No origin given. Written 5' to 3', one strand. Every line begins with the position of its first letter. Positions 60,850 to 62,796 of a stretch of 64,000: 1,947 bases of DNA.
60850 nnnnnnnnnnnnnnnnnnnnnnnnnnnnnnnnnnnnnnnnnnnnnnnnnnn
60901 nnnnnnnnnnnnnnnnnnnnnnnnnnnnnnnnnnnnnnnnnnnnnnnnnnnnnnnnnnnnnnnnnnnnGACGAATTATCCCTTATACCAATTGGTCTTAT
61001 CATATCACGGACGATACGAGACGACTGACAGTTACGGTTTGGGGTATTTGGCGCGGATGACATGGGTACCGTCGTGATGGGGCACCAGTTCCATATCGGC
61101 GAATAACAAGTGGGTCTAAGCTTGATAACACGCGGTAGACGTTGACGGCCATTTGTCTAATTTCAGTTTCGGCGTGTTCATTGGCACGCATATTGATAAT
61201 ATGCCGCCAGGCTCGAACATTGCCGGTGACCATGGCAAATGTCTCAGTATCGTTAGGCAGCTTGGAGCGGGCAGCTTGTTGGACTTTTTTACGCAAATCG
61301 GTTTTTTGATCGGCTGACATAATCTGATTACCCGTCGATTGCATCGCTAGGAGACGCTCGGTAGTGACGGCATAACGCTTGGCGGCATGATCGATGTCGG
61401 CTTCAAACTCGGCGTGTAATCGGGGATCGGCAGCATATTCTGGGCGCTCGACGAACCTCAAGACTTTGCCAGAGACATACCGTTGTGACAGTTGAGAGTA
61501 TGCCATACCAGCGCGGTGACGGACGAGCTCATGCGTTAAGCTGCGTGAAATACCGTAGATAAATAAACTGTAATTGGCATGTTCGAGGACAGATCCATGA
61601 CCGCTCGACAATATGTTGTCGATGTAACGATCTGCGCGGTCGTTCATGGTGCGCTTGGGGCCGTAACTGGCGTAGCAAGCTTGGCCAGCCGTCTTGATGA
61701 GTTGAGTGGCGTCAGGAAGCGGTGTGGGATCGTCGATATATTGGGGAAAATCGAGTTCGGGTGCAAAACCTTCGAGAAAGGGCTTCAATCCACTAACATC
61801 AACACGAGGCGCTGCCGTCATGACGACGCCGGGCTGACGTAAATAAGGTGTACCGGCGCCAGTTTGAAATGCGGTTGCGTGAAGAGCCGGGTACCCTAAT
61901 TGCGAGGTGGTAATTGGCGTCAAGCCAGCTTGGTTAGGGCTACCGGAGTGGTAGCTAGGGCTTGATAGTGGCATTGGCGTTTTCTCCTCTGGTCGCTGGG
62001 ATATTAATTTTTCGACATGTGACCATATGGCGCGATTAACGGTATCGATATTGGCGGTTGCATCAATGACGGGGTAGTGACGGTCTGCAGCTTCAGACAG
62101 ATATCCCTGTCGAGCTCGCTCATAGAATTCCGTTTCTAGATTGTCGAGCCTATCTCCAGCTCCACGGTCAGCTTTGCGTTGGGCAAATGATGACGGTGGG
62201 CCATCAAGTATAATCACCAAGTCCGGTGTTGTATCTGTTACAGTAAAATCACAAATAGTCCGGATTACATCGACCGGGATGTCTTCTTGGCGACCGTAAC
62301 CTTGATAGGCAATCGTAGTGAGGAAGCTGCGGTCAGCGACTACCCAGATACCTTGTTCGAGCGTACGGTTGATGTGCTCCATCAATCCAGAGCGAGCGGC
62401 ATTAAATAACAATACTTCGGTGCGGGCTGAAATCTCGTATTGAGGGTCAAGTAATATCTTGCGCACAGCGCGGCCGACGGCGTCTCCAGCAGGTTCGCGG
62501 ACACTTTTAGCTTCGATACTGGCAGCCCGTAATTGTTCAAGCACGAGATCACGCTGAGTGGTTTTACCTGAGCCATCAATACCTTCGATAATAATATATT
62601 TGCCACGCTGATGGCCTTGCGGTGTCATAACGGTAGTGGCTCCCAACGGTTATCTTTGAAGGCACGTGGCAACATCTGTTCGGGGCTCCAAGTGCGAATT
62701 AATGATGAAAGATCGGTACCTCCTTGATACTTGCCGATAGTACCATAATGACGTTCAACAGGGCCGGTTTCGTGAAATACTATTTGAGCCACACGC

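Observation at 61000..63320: Tmk-ThyX fusion adjacent to dcd: a compact dTTP-synthesis module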

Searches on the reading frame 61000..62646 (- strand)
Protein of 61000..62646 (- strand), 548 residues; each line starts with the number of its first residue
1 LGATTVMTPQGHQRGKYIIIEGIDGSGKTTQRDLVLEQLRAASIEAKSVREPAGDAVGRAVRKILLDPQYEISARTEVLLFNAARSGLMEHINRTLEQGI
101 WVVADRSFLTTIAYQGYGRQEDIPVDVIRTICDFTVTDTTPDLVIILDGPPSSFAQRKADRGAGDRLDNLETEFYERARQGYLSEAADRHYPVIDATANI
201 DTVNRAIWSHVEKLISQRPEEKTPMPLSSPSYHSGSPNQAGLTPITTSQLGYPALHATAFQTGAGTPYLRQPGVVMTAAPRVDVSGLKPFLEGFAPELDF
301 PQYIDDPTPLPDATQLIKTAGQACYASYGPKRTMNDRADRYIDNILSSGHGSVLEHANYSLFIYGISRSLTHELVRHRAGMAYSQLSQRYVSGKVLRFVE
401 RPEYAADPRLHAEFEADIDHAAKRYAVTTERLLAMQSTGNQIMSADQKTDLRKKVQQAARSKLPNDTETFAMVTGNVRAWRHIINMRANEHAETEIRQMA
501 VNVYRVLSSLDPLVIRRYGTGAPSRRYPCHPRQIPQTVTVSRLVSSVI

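Call 3: search_protein_families(library=pfam, proteins=[window:61000-62646:-], max_evalue=0.01)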
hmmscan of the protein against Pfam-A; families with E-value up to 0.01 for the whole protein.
window:61000-62646:- (548 aa): 3 families
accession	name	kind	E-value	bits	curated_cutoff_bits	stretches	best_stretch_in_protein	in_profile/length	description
PF02511.20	Thy1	-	2.6e-45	155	24.8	1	311-512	7-190/191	Thymidylate synthase complementing protein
PF02223.23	Thymidylate_kin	-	4.1e-36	124.8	27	1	20-207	1-185/185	Thymidylate kinase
PF13521.12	AAA_28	-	0.005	17.5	27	0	18-180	2-144/164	AAA domain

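Call 6: find_homologous_proteins(query=window:61000-62646:-)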
Query window:61000-62646:- (548 aa): 2439 proteins with E <= 0.001 among 8000 candidates; the best 120 are listed.
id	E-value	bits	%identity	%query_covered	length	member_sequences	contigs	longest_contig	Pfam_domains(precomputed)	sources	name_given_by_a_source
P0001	0.0e+0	1109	97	93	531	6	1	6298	PF02223.24,PF02511.21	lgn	-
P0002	1.3e-269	913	80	93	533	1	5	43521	PF02223.24,PF02511.21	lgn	-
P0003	7.3e-267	904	80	93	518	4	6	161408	PF02223.24,PF02511.21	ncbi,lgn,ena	-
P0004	2.3e-131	457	77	50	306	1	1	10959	PF02511.21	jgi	jgi:thymidylate synthase (FAD)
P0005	2.4e-131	457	75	48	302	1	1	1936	PF02511.21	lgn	-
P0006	5.2e-119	416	69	49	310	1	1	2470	PF02511.21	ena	-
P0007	3.0e-114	401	66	49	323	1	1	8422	PF02511.21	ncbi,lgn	-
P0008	1.2e-110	389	64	51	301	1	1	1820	PF02511.21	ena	-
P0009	2.5e-110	388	65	50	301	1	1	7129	PF02511.21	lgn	-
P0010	1.7e-109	385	65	49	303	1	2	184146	PF02511.21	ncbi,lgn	-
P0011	9.1e-109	383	62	50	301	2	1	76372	PF02511.21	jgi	jgi:thymidylate synthase (FAD)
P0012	2.6e-108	381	60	50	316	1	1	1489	PF02511.21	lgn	-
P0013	1.2e-107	379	62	49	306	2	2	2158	PF02511.21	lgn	-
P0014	2.2e-107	378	62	51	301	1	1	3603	PF02511.21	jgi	jgi:thymidylate synthase (FAD)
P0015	2.3e-107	378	64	49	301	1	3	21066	PF02511.21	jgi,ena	jgi:thymidylate synthase (FAD)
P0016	5.3e-107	377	63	49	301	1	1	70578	PF02511.21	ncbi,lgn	-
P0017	7.7e-107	376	62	50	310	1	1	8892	PF02511.21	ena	-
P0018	1.5e-106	375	62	49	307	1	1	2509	PF02511.21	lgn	-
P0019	1.7e-106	375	64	50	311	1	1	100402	PF02511.21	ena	-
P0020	3.4e-106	374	61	50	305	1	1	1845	PF02511.21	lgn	-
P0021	4.6e-106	374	58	54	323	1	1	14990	PF02511.21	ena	-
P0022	5.2e-106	374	62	50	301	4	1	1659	PF02511.21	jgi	jgi:thymidylate synthase (FAD)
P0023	5.7e-106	373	61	49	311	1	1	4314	PF02511.21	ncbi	-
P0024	7.4e-106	373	61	52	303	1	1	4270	PF02511.21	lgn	-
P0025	9.3e-106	373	62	50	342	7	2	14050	PF02511.21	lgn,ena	-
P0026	1.1e-105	372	59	52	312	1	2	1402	PF02511.21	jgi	jgi:thymidylate synthase (FAD)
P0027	1.3e-105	372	63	50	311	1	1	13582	PF02511.21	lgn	-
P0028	1.6e-105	372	64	49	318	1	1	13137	PF02511.21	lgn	-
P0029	1.6e-105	372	60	53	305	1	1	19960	PF02511.21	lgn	-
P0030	1.7e-105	372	62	51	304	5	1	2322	PF02511.21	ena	-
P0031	2.0e-105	372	61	50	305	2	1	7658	PF02511.21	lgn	-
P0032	2.0e-105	372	62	50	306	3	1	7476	PF02511.21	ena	-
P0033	2.0e-105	372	63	49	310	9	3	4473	PF02511.21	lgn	-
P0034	2.0e-105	372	63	49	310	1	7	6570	PF02511.21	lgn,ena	-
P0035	2.1e-105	372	61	49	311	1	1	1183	PF02511.21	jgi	jgi:thymidylate synthase (FAD)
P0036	2.3e-105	371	61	49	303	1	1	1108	PF02511.21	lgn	-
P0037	2.4e-105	371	63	49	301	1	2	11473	PF02511.21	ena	-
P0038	3.5e-105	371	61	50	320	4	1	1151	PF02511.21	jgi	-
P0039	3.5e-105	371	61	49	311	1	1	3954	PF02511.21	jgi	jgi:thymidylate synthase (FAD)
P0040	3.6e-105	371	62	50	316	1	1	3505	PF02511.21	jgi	jgi:thymidylate synthase (FAD)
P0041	4.0e-105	371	60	49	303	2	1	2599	PF02511.21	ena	-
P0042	4.7e-105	370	61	50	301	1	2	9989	PF02511.21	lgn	-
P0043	4.9e-105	370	62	50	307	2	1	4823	PF02511.21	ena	-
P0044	5.1e-105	370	61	51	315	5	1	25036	PF02511.21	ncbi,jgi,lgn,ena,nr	ncbi:MAG TPA: FAD-dependent thymidylate synthase [Chthonomonadaceae bacterium]|nr:FAD-dependent thym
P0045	5.4e-105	370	62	49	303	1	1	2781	PF02511.21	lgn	-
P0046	5.4e-105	370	61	49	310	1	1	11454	PF02511.21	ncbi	-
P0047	6.0e-105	370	62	49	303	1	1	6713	PF02511.21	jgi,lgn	jgi:thymidylate synthase (FAD)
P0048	6.5e-105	370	58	52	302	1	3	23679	PF02511.21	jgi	jgi:thymidylate synthase (FAD)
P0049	8.8e-105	370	63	49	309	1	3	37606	PF02511.21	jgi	jgi:thymidylate synthase (FAD)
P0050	9.2e-105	369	62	50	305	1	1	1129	PF02511.21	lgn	-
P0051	9.4e-105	369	61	49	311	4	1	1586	PF02511.21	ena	-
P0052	1.0e-104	369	62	50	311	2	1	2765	PF02511.21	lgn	-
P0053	1.2e-104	369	61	50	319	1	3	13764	PF02511.21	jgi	jgi:thymidylate synthase (FAD)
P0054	1.3e-104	369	62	49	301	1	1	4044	PF02511.21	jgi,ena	-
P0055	1.3e-104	369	59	52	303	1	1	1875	PF02511.21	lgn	-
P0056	1.3e-104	369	61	50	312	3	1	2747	PF02511.21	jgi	jgi:thymidylate synthase (FAD)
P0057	1.7e-104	369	61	49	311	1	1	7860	PF02511.21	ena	-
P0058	1.8e-104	369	61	49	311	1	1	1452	PF02511.21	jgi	jgi:thymidylate synthase (FAD)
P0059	1.8e-104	368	63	50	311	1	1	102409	PF02511.21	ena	-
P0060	2.3e-104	368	62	49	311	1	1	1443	PF02511.21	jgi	jgi:thymidylate synthase (FAD)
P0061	2.4e-104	368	61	49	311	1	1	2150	PF02511.21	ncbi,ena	-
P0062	2.4e-104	368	61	49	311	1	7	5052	PF02511.21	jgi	jgi:thymidylate synthase (FAD)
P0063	2.5e-104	368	61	49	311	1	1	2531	PF02511.21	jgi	jgi:thymidylate synthase (FAD)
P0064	2.7e-104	368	62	49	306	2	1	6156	PF02511.21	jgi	jgi:thymidylate synthase (FAD)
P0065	2.7e-104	368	61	49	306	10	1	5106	PF02511.21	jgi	jgi:thymidylate synthase (FAD)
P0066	3.4e-104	368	61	50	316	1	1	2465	PF02511.21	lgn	-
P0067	3.4e-104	368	61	50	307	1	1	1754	PF02511.21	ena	-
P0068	3.5e-104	368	62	50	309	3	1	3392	PF02511.21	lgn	-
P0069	4.9e-104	367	61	50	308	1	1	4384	PF02511.21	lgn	-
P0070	5.4e-104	367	61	49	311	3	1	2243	PF02511.21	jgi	jgi:thymidylate synthase (FAD)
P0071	5.7e-104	367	60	49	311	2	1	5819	PF02511.21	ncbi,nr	ncbi:MAG: FAD-dependent thymidylate synthase [Actinomycetota bacterium]|nr:FAD-dependent thymidylate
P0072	6.0e-104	367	61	49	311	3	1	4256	PF02511.21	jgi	jgi:thymidylate synthase (FAD)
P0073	6.2e-104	367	61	49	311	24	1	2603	PF02511.21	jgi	jgi:thymidylate synthase (FAD)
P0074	6.3e-104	367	61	49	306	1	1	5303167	PF02511.21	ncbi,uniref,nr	ncbi:FAD-dependent thymidylate synthase [Tengunoibacter tsumagoiensis]|uniref:Flavin-dependent thymi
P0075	6.3e-104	367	60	49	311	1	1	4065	PF02511.21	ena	-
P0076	6.8e-104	367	61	49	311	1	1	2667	PF02511.21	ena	-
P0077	7.2e-104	367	61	49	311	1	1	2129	PF02511.21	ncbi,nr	ncbi:MAG: FAD-dependent thymidylate synthase [Actinobacteria bacterium]|nr:FAD-dependent thymidylate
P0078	7.6e-104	366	61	50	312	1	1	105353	PF02511.21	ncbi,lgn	-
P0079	8.6e-104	366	61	49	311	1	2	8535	PF02511.21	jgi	jgi:thymidylate synthase (FAD)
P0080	9.0e-104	366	61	50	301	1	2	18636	PF02511.21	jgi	jgi:thymidylate synthase (FAD)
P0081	9.2e-104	366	59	52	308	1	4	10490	PF02511.21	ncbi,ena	-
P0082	1.2e-103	366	60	49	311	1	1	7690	PF02511.21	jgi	jgi:thymidylate synthase (FAD)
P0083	1.2e-103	366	62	50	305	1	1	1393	PF02511.21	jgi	jgi:thymidylate synthase (FAD)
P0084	1.5e-103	365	61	50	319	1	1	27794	PF02511.21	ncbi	-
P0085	1.6e-103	365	59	50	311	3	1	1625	PF02511.21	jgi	jgi:thymidylate synthase (FAD)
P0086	1.6e-103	365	61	50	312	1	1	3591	PF02511.21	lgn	-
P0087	1.7e-103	365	62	49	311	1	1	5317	PF02511.21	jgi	jgi:thymidylate synthase (FAD)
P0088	1.7e-103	365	61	49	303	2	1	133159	PF02511.21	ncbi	-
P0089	1.7e-103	365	61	49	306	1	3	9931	PF02511.21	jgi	jgi:thymidylate synthase (FAD)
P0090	1.7e-103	365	62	50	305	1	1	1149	PF02511.21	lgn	-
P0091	1.8e-103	365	60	49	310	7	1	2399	PF02511.21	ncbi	-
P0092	1.9e-103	365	60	49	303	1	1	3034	PF02511.21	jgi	jgi:thymidylate synthase (FAD)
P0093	2.0e-103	365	60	49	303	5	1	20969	PF02511.21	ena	-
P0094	2.1e-103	365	61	49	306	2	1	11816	PF02511.21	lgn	-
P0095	2.5e-103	365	62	49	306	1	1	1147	PF02511.21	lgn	-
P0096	2.5e-103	365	62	49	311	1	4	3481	PF02511.21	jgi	jgi:thymidylate synthase (FAD)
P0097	2.6e-103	365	61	49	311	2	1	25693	PF02511.21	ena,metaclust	metaclust:\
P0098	2.6e-103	365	60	50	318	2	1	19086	PF02511.21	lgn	-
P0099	2.7e-103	365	61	50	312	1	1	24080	PF02511.21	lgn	-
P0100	2.9e-103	365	60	49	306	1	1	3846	PF02511.21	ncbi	ncbi:MAG: FAD-dependent thymidylate synthase [Ktedonobacteraceae bacterium]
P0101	2.9e-103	365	60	49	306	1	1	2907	PF02511.21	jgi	jgi:thymidylate synthase (FAD)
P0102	3.0e-103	364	61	49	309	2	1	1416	PF02511.21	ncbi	-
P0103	3.0e-103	364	60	49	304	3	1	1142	PF02511.21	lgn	-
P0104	3.1e-103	364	60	49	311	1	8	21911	PF02511.21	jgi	jgi:thymidylate synthase (FAD)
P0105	3.2e-103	364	57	52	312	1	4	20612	PF02511.21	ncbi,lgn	-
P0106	3.5e-103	364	61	49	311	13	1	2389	PF02511.21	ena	-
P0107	3.6e-103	364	60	49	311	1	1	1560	PF02511.21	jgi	jgi:thymidylate synthase (FAD)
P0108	3.9e-103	364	61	49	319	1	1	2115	PF02511.21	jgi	jgi:thymidylate synthase (FAD)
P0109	4.0e-103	364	60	49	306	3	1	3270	PF02511.21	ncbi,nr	ncbi:MAG TPA: FAD-dependent thymidylate synthase [Ktedonobacteraceae bacterium]|nr:FAD-dependent thy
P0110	4.1e-103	364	58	51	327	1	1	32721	PF02511.21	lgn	-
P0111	4.2e-103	364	61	49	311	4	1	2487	PF02511.21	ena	-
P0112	4.2e-103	364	60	50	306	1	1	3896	PF02511.21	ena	-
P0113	4.3e-103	364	60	49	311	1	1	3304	PF02511.21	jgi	jgi:thymidylate synthase (FAD)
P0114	4.4e-103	364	58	51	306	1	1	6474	PF02511.21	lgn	-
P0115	4.7e-103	364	61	49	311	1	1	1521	PF02511.21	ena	-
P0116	5.2e-103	364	58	52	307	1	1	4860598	PF02511.21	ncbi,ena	-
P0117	5.3e-103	364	61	49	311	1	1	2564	PF02511.21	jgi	jgi:thymidylate synthase (FAD)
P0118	5.5e-103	364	60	49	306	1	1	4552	PF02511.21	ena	-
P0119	5.5e-103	364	63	49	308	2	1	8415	PF02511.21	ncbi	-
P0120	5.6e-103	364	58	52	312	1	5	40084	PF02511.21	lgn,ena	-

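Call 8: find_encoding_contigs(protein=P0003, flank=8000, max_places=4)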
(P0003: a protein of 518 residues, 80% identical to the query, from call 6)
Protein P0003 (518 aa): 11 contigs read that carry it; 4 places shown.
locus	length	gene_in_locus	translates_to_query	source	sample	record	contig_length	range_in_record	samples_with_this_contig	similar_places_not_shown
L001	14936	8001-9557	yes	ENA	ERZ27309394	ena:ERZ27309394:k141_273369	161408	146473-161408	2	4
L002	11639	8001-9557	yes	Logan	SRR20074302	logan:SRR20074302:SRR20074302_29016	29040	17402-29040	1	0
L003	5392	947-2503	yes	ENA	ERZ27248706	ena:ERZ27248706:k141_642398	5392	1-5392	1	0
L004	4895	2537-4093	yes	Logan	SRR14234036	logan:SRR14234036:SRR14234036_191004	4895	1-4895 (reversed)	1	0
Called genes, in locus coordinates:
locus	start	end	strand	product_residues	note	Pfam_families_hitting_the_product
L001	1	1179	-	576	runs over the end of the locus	PF04138:GtrA_DPMS_TM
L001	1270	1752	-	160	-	-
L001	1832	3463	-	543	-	-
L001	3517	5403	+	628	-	PF02518:HATPase_c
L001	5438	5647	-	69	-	-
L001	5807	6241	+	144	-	PF03946:Ribosomal_L11_N, PF00298:Ribosomal_L11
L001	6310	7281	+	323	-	PF00687:Ribosomal_L1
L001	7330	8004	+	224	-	PF22769:DCD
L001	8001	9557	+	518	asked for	PF02223:Thymidylate_kin, PF02511:Thy1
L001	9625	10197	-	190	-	-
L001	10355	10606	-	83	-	PF07866:DUF1653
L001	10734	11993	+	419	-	PF00464:SHMT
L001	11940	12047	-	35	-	-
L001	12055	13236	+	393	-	PF00389:2-Hacid_dh, PF02826:2-Hacid_dh_C, PF22629:ACT_AHAS_ss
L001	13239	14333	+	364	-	PF00266:Aminotran_5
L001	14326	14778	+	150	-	PF00293:NUDIX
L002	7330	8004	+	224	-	PF22769:DCD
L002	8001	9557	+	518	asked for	PF02223:Thymidylate_kin, PF02511:Thy1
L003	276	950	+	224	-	PF22769:DCD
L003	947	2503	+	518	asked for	PF02223:Thymidylate_kin, PF02511:Thy1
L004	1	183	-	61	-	?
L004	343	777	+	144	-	PF03946:Ribosomal_L11_N, PF00298:Ribosomal_L11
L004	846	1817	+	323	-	PF00687:Ribosomal_L1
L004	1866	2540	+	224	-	PF22769:DCD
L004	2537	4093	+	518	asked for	PF02223:Thymidylate_kin, PF02511:Thy1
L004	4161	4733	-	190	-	-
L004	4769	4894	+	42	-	?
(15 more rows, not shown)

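Call 9: find_encoding_contigs(protein=P0001, flank=8000, max_places=3)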
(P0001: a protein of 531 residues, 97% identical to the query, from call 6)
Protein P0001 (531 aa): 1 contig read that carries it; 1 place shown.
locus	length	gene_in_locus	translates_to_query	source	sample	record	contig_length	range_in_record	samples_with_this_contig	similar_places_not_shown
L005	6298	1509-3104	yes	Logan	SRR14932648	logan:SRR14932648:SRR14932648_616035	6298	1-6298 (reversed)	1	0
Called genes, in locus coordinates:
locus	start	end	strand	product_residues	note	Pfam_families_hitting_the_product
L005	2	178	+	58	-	?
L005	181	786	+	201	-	PF00293:NUDIX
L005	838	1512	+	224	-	PF22769:DCD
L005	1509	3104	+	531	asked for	PF02223:Thymidylate_kin, PF02511:Thy1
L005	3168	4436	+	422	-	PF00464:SHMT, PF00155:Aminotran_1_2 (weak)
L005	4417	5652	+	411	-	PF00389:2-Hacid_dh, PF02826:2-Hacid_dh_C, PF22629:ACT_AHAS_ss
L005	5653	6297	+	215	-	?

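Call 10: find_encoding_contigs(protein=P0002, flank=8000, max_places=3)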
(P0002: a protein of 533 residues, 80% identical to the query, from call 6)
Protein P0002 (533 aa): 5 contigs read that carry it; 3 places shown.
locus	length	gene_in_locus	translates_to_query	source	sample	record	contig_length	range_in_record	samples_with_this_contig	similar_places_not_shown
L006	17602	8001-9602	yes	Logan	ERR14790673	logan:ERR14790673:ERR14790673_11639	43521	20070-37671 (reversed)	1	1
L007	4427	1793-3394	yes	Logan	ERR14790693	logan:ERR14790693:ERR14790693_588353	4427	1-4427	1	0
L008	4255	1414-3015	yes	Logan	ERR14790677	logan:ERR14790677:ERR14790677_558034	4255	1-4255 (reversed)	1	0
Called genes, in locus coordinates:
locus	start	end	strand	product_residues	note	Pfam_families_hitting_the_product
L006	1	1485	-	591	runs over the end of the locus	PF04138:GtrA_DPMS_TM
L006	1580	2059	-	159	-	-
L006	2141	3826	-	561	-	-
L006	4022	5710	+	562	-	PF02518:HATPase_c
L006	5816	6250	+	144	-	PF03946:Ribosomal_L11_N, PF00298:Ribosomal_L11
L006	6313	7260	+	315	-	PF00687:Ribosomal_L1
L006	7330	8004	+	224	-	PF22769:DCD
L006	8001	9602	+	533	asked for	PF02223:Thymidylate_kin, PF02511:Thy1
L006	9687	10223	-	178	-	-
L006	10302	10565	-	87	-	PF07866:DUF1653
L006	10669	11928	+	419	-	PF00464:SHMT, PF00155:Aminotran_1_2 (weak)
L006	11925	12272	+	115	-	PF00293:NUDIX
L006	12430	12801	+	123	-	-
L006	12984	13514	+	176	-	PF00466:Ribosomal_L10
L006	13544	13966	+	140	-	PF16320:Ribosomal_L12_N, PF00542:Ribosomal_L12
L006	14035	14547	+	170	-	PF00293:NUDIX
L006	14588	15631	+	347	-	-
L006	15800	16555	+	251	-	PF01145:Band_7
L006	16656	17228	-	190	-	PF06078:DUF937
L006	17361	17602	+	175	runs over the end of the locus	-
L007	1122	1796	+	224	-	PF22769:DCD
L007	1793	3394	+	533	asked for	PF02223:Thymidylate_kin, PF02511:Thy1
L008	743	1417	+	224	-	PF22769:DCD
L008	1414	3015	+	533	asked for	PF02223:Thymidylate_kin, PF02511:Thy1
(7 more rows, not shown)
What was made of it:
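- The order dcd-fusion-glyA(-serA-serC) is conserved (calls 8-10).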

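Call 12: find_related_loci(query=P0003, collection=genome_contigs, flank=6000)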
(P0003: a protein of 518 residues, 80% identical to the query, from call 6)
Query P0003 (518 aa) in genome_contigs; peptide patterns used: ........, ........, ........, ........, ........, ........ (x = any residue, [..] = any of these).
31 stretches matched a pattern; 5 encode a relative of the query (tblastn E <= 1e-3); 5 distinct loci.
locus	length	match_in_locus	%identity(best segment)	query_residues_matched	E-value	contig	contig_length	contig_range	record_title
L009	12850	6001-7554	100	1-518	0e+0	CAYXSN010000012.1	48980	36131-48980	MAG TPA_asm: uncultured Candidatus Saccharimonadales bacterium isolate SRP133034_co1_262 genome assembly, contig: NODE_4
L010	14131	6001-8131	59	8-517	1e-112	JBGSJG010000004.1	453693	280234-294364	MAG: Patescibacteria group bacterium isolate JTS-AC151 k141_3479868, whole genome shotgun sequence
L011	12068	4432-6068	58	7-517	2e-108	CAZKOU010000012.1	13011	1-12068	MAG TPA_asm: uncultured Candidatus Saccharibacteria bacterium isolate binchicken_co251_764 genome assembly, contig: NODE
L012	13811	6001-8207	56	9-517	8e-108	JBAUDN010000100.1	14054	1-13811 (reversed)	MAG: Microgenomates group bacterium isolate MFD13099_ilm_asm_bin3 k127_191494, whole genome shotgun sequence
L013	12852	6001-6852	52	234-517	9e-101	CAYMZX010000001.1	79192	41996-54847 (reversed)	MAG TPA_asm: uncultured Gammaproteobacteria bacterium isolate SRP231805_co4_134 genome assembly, contig: k141_315987, wh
